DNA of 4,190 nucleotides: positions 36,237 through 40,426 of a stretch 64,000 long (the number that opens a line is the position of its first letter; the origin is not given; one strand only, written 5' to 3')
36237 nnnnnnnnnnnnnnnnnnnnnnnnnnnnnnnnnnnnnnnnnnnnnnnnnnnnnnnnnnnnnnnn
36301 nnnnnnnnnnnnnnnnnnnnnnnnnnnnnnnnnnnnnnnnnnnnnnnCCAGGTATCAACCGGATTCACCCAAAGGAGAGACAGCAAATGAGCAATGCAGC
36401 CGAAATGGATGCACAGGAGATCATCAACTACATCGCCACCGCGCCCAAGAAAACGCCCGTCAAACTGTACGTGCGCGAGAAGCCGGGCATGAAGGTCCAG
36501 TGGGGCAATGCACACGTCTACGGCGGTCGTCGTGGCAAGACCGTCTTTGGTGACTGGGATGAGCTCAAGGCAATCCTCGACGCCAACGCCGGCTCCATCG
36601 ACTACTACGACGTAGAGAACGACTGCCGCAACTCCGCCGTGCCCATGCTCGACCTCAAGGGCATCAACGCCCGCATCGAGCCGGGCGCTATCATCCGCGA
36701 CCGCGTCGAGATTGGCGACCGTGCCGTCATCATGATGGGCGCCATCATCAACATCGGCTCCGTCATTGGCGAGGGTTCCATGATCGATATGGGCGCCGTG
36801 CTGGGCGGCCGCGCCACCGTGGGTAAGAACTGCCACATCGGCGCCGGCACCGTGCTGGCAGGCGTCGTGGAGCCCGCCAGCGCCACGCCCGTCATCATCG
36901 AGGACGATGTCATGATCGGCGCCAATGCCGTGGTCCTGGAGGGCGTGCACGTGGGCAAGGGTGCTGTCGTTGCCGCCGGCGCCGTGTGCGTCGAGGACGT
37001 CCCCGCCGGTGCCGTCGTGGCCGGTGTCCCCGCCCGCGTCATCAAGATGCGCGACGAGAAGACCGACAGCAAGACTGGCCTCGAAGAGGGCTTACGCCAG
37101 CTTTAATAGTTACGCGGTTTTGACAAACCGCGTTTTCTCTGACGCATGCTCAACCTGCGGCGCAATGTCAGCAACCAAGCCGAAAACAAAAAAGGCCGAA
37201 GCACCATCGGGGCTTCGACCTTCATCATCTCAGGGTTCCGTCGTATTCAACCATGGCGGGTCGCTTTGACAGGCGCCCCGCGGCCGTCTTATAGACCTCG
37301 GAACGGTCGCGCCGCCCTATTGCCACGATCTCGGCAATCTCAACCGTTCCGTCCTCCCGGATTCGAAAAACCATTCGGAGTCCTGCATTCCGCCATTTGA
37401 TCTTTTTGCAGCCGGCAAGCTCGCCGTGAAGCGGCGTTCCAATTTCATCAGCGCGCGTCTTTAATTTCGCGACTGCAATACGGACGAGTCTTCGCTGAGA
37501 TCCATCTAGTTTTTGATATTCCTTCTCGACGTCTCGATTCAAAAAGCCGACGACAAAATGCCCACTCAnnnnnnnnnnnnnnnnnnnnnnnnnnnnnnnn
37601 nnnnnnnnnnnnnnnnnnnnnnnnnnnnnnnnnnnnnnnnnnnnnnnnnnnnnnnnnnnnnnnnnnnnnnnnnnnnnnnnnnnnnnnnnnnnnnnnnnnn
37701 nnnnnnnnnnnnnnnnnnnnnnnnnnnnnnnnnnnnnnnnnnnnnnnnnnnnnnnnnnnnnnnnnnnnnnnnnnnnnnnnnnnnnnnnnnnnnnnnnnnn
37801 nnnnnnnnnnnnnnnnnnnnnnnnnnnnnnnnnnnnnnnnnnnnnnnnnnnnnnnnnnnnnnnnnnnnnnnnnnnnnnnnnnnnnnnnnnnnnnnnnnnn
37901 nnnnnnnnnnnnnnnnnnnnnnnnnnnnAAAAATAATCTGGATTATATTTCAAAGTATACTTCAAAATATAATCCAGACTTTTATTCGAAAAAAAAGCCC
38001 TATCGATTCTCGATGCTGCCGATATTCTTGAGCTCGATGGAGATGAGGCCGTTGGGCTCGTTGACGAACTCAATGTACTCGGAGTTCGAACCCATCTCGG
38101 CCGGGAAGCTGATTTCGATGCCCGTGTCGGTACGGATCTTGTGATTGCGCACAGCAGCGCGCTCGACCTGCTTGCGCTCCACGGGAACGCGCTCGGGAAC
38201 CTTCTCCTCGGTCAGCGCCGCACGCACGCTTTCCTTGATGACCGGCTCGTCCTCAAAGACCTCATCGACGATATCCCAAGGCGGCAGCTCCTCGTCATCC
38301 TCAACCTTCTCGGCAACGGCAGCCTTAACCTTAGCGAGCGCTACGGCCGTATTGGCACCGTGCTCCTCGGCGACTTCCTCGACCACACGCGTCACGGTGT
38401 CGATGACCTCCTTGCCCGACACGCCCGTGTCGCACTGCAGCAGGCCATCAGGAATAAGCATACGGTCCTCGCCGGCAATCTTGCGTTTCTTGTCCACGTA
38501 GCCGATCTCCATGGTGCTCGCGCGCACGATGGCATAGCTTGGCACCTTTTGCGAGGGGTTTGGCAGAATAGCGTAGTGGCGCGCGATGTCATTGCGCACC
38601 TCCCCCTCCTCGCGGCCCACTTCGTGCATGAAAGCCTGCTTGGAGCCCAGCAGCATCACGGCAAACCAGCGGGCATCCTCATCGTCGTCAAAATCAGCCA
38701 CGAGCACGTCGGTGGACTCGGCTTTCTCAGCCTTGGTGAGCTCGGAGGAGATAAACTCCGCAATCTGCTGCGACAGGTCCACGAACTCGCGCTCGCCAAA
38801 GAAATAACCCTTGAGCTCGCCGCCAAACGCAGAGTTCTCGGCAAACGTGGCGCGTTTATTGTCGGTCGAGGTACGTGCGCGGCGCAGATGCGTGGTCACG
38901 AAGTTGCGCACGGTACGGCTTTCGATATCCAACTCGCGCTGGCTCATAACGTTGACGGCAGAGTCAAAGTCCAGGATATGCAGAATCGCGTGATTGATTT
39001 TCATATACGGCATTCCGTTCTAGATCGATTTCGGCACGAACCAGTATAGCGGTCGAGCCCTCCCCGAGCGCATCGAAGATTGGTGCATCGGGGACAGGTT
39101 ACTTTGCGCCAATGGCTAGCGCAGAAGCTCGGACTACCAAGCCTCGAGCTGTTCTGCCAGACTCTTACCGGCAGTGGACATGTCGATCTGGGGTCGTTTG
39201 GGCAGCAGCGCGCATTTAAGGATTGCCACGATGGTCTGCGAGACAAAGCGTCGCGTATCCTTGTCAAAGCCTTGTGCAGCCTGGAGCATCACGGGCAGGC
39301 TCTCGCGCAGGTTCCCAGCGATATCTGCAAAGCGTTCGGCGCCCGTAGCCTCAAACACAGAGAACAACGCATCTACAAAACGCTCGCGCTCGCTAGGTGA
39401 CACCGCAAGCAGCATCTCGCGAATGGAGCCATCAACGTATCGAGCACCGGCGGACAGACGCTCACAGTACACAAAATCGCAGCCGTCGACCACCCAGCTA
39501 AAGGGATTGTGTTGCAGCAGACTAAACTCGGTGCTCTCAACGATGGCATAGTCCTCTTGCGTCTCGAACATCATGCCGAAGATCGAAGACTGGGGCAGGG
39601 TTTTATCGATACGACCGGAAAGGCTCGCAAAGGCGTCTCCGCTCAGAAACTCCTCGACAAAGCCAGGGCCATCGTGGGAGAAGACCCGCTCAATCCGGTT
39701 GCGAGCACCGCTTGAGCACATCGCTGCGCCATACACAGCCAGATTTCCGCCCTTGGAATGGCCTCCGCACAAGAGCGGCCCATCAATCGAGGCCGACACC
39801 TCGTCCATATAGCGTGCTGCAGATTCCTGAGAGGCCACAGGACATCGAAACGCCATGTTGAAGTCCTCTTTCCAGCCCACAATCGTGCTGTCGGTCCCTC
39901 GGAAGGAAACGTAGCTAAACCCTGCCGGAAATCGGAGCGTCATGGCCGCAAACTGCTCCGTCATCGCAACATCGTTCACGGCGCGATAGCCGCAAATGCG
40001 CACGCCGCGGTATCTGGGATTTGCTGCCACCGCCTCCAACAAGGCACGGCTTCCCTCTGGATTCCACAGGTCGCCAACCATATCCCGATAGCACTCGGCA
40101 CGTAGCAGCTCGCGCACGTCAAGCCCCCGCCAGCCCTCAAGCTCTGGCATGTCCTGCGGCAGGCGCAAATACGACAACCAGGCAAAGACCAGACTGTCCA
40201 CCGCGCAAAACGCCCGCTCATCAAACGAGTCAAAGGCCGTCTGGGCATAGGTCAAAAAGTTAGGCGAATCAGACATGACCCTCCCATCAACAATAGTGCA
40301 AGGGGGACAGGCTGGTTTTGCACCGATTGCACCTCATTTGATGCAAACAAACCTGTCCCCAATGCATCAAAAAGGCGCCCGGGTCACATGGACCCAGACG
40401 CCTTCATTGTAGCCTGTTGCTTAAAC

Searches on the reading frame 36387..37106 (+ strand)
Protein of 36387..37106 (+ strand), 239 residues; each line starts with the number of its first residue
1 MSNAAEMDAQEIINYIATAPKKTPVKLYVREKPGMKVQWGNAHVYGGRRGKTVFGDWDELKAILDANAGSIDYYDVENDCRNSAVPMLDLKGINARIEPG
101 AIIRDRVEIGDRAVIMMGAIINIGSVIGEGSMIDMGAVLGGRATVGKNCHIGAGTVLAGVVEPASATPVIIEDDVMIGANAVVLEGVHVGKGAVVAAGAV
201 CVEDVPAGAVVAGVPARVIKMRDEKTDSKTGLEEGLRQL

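Call 9: search_protein_families(library=pfam, proteins=[window:36387-37106:+])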
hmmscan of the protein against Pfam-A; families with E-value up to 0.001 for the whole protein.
window:36387-37106:+ (239 aa): 4 families
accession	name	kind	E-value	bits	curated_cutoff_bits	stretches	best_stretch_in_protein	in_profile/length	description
PF08503.15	DapH_N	-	7.3e-29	100.3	27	1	7-90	1-86/86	Tetrahydrodipicolinate succinyltransferase N-terminal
PF00132.30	Hexapep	-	3.3e-23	80.8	27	3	124-159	1-36/36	Bacterial transferase hexapeptide (six repeats)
PF14602.12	Hexapep_2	-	3.4e-15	55.9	27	1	168-200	1-31/34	Hexapeptide repeat of succinyl-transferase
PF25084.1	LbH_EIF2B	-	3e-08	34.1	54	1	118-206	15-98/105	EIF2B subunit epsilon LbH domain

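Call 10: search_protein_families(library=ncbifam, proteins=[window:36387-37106:+])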
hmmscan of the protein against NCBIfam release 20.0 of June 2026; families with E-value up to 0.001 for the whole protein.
window:36387-37106:+ (239 aa): 47 families (the best 25 are shown)
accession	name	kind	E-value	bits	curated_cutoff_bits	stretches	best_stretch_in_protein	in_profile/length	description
TIGR03532.1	DapD_Ac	equivalog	1.1e-103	345.9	231.75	1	9-239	1-231/231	2,3,4,5-tetrahydropyridine-2,6-dicarboxylate N-acetyltransferase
NF008808.1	PRK11830.1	equivalog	1.7e-33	116.2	204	1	71-203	54-180/243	2,3,4,5-tetrahydropyridine-2,6-dicarboxylate N-succinyltransferase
TIGR03570.1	NeuD_NnaD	subfamily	9e-25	87.4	160.8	1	77-217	68-202/202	NeuD/PglB/VioB family sugar acetyltransferase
TIGR00965.1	dapD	equivalog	2.4e-23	83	375.4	1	91-199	97-204/271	2,3,4,5-tetrahydropyridine-2,6-dicarboxylate N-succinyltransferase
NF041874.1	EPS_EpsC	equivalog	1.6e-16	60.5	150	1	113-222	56-167/168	serine O-acetyltransferase EpsC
NF058585.1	HptprglPActTf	PfamEq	7.9e-16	58.1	300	1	132-229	67-167/172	heptaprenylglyceryl phosphate O-acetyltransferase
TIGR03308.1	phn_thr-fam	hypoth_equivalog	8.3e-15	55.2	201.65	1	165-222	105-162/204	phosphonate metabolim protein, transferase hexapeptide repeat family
NF002060.0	PRK00892.1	subfamily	5.6e-14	52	207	2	94-157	119-182/345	UDP-3-O-(3-hydroxymyristoyl)glucosamine N-acyltransferase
NF007240.0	PRK09677.1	equivalog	1.1e-13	51.1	243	1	165-227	127-189/192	putative lipopolysaccharide biosynthesis O-acetyl transferase WbbJ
TIGR01172.1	cysE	equivalog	5.6e-13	49.2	210.65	1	115-217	58-162/162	serine O-acetyltransferase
NF010937.0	PRK14357.1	equivalog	5.7e-13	48.5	658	1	95-220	319-435/448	bifunctional UDP-N-acetylglucosamine diphosphorylase/glucosamine-1-phosphate N-acetyltransferase GlmU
TIGR01853.1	lipid_A_lpxD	equivalog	1.3e-12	47.3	242.5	1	94-182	110-210/325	UDP-3-O-(3-hydroxymyristoyl)glucosamine N-acyltransferase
NF010940.0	PRK14360.1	equivalog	1.1e-11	43.9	602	1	94-222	319-444/452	bifunctional UDP-N-acetylglucosamine diphosphorylase/glucosamine-1-phosphate N-acetyltransferase GlmU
TIGR01173.1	glmU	equivalog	1.5e-11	43.8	366.85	1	94-215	320-438/452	bifunctional UDP-N-acetylglucosamine diphosphorylase/glucosamine-1-phosphate N-acetyltransferase GlmU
NF010934.1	PRK14354.1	equivalog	1.9e-11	43.2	450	1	94-210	319-432/447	bifunctional UDP-N-acetylglucosamine diphosphorylase/glucosamine-1-phosphate N-acetyltransferase GlmU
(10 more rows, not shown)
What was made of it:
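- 36387..37106 (+): dapH (tetrahydrodipicolinate N-acetyltransferase). Calls 9 and 10 (TIGR03532, 346 bits).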

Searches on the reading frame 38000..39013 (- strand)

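Call 9: search_protein_families(library=pfam, proteins=[window:38000-39013:-])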
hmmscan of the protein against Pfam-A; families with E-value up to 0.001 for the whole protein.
window:38000-39013:- (337 aa): 1 family
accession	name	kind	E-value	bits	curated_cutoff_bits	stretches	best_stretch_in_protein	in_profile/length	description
PF04245.18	NA37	-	3e-27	96.3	24.6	1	10-331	1-320/325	37-kD nucleoid-associated bacterial protein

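Call 10: search_protein_families(library=ncbifam, proteins=[window:38000-39013:-])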
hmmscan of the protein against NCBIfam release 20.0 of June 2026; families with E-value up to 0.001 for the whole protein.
window:38000-39013:- (337 aa): 1 family
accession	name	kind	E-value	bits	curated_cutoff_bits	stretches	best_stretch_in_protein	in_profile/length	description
NF001557.0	PRK00378.1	equivalog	4.5e-08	32.7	341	1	4-127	3-126/334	nucleoid-associated protein YejK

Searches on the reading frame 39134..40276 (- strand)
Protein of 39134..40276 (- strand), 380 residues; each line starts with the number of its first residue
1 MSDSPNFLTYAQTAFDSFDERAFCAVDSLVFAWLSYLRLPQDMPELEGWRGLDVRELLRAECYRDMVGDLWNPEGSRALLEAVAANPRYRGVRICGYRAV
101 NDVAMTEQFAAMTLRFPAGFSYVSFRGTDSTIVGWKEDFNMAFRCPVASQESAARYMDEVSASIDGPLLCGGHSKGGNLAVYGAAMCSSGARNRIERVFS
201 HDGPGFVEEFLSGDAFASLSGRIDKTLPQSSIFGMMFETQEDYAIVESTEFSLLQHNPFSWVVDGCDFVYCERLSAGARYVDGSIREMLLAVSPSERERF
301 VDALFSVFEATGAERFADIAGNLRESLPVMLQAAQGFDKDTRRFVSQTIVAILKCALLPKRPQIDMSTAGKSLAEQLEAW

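Call 9: search_protein_families(library=pfam, proteins=[window:39134-40276:-])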
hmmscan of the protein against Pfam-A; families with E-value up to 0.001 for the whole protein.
window:39134-40276:- (380 aa): 1 family
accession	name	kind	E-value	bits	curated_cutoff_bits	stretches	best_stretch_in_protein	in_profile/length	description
PF11187.14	Mbeg1-like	-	3.4e-75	252.8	21.1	1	84-305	2-223/224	Mbeg1-like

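Call 10: search_protein_families(library=ncbifam, proteins=[window:39134-40276:-])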
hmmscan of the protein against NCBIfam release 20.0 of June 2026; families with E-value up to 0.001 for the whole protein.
window:39134-40276:- (380 aa): 0 families
